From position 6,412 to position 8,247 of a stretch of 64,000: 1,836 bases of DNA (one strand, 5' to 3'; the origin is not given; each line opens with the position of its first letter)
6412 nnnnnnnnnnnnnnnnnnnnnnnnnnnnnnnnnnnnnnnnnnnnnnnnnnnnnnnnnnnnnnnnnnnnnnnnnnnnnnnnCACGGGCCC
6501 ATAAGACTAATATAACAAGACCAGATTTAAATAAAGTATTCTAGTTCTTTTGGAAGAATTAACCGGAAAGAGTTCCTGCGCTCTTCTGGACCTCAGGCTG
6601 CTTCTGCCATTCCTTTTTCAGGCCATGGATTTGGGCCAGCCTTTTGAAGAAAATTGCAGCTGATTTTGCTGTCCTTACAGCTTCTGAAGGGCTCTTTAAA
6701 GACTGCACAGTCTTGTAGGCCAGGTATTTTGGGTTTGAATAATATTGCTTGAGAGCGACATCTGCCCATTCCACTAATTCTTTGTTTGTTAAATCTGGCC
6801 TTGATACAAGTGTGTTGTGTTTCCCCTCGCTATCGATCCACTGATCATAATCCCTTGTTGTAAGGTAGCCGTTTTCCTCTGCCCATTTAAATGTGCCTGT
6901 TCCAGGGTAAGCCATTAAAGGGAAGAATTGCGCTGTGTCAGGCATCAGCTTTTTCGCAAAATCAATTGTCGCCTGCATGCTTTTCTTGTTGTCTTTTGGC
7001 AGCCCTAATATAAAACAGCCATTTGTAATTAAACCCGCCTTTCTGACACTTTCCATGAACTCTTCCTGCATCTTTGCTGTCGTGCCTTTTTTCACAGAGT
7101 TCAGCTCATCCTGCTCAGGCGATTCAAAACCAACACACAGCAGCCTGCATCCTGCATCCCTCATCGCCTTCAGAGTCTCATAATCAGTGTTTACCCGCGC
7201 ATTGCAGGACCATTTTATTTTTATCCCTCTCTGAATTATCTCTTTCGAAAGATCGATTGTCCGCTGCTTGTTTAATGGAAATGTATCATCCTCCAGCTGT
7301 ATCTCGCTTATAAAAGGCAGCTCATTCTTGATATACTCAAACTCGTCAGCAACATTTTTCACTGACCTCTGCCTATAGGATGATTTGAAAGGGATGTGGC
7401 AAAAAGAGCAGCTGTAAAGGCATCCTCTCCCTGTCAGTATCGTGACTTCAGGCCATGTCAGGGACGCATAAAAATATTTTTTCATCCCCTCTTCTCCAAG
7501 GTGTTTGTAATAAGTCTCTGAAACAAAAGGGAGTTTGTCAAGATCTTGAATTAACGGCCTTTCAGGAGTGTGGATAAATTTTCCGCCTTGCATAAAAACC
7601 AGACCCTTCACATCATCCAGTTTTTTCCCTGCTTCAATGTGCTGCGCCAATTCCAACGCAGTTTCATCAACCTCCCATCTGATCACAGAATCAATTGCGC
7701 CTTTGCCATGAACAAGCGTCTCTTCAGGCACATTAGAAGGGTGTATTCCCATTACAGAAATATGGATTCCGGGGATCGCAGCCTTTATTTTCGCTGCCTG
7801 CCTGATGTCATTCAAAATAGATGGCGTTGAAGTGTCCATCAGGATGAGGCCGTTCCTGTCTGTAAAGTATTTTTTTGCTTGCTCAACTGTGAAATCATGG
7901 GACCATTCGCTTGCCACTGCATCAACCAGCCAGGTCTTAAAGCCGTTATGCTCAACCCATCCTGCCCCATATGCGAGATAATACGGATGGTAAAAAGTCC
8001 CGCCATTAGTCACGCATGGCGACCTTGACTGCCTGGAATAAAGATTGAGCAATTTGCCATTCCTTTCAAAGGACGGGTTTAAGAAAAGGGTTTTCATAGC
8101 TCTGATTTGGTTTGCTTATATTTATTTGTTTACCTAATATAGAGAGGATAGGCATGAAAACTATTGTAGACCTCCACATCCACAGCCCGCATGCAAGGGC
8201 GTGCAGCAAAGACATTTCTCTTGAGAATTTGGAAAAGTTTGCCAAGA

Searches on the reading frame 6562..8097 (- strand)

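Call 12: search_protein_families(library=pfam, proteins=[window:6562-8097:-], max_evalue=0.001)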
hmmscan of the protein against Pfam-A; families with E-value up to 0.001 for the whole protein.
window:6562-8097:- (512 aa): 2 families
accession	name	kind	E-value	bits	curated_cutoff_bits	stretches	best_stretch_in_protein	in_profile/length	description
PF04055.27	Radical_SAM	-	2.5e-21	77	29.5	1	221-381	2-166/166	Radical SAM superfamily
PF02310.24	B12-binding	-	6.3e-05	23.2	32.1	1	29-150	5-120/121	B12 binding domain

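Call 17: search_protein_families(library=ncbifam, proteins=[window:6562-8097:-], max_evalue=0.001)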
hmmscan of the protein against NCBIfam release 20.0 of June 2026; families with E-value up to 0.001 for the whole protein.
window:6562-8097:- (512 aa): 26 families (the best 25 are shown)
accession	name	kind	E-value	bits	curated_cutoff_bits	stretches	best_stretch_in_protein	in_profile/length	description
TIGR03471.1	HpnJ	equivalog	5.6e-107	358.5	577.6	1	1-488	1-468/472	hopanoid biosynthesis associated radical SAM protein HpnJ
TIGR02026.1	BchE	equivalog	1.1e-46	159.7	481.35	1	36-455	20-430/497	magnesium-protoporphyrin IX monomethyl ester anaerobic oxidative cyclase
TIGR04479.1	bcpD_PhpK_rSAM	subfamily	5.4e-34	117.4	600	1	128-390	165-415/504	PhpK family radical SAM P-methyltransferase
NF050148.1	rSAM_ApyD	equivalog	2.4e-31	108.8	750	1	67-432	60-411/645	RiPP biosynthesis radical SAM protein ApyD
TIGR04367.1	HpnR_B12_rSAM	equivalog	1.2e-27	96.6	650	1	98-433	78-395/490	hopanoid C-3 methylase HpnR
NF038361.1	rSAM_Sden_1168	equivalog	5e-26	91.4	575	1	109-423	176-489/560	Sden_1168 family B12-binding radical SAM P-methyltransferase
TIGR03975.1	rSAM_ocin_1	subfamily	2.1e-22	79.4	281.85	1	101-381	148-427/606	RiPP maturation radical SAM C-methyltransferase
NF033070.1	rSAM_AprD4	equivalog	1.5e-21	76.8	500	1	206-421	184-404/456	AprD4 family radical SAM diol-dehydratase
TIGR04014.1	B12_SAM_MJ_0865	equivalog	1.5e-19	70.1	360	1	60-388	19-340/434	methyl-coenzyme M reductase glutamine C-methyltransferase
TIGR04013.1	B12_SAM_MJ_1487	hypoth_equivalog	5.7e-19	68.2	251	2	83-258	45-194/382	TIGR04013 family B12-binding domain/radical SAM domain-containing protein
TIGR04072.2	rSAM_ladder_B12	equivalog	4e-18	65.3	360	1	218-414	181-380/443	lipid biosynthesis B12-binding/radical SAM protein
TIGR04295.1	B12_rSAM_oligo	hypoth_equivalog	1.9e-15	56.5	400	1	38-403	25-381/422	TIGR04295 family B12-binding domain-containing radical SAM protein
TIGR04385.1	B12_rSAM_cofa1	equivalog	1.6e-14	54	450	1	104-384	93-364/438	B12 lower ligand biosynthesis radical SAM protein BzaD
TIGR04190.1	B12_SAM_Ta0216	equivalog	4.9e-14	51.8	500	1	104-386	103-396/554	TIGR04190 family B12-binding domain/radical SAM domain protein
NF033712.0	B12_rSAM_KedN5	subfamily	2.3e-10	39.4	700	1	110-468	91-453/624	KedN5 family methylcobalamin-dependent radical SAM C-methyltransferase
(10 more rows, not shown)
